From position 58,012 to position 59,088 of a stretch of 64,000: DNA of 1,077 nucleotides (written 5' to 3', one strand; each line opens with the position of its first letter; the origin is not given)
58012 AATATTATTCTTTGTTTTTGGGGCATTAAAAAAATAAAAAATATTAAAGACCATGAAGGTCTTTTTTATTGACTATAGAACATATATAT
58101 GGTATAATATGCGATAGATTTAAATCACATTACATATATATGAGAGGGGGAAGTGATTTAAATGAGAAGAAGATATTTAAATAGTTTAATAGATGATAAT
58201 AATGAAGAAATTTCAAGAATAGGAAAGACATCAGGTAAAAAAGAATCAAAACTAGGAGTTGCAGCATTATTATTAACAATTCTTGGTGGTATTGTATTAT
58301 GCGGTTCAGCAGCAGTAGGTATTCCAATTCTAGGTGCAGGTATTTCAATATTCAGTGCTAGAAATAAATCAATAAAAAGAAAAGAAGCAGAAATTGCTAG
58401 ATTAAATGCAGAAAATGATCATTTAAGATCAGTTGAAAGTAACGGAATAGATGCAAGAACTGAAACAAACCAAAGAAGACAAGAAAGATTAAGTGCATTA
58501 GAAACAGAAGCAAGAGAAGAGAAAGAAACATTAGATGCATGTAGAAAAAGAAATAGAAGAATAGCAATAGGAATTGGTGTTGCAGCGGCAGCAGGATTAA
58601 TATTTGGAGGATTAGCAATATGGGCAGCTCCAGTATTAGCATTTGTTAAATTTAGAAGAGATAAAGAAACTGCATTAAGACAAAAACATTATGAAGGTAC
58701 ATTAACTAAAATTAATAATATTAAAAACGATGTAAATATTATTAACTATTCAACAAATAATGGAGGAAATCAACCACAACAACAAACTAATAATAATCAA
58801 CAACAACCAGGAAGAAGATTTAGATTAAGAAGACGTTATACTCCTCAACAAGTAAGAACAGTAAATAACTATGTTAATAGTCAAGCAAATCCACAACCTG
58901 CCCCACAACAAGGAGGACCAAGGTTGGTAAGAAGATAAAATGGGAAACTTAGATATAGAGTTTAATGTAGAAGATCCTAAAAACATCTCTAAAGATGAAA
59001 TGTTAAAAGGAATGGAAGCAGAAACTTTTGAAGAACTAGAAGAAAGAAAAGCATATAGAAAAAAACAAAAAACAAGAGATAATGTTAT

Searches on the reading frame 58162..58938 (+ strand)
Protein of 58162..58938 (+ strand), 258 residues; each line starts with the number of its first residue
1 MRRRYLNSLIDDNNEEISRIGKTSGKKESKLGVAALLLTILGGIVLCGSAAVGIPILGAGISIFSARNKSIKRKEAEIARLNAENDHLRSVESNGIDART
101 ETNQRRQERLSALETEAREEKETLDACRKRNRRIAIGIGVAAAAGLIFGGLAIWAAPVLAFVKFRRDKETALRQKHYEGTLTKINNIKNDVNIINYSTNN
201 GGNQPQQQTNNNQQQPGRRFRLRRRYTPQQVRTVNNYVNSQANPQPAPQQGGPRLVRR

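Call 65: search_protein_families(library=pfam, proteins=[window:58162-58938:+])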
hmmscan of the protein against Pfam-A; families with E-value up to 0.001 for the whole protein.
window:58162-58938:+ (258 aa): 1 family
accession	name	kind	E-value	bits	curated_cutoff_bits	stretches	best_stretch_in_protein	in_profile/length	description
PF13786.12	DUF4179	-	0.00088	20.1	30.1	0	28-96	6-72/94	Domain of unknown function (DUF4179)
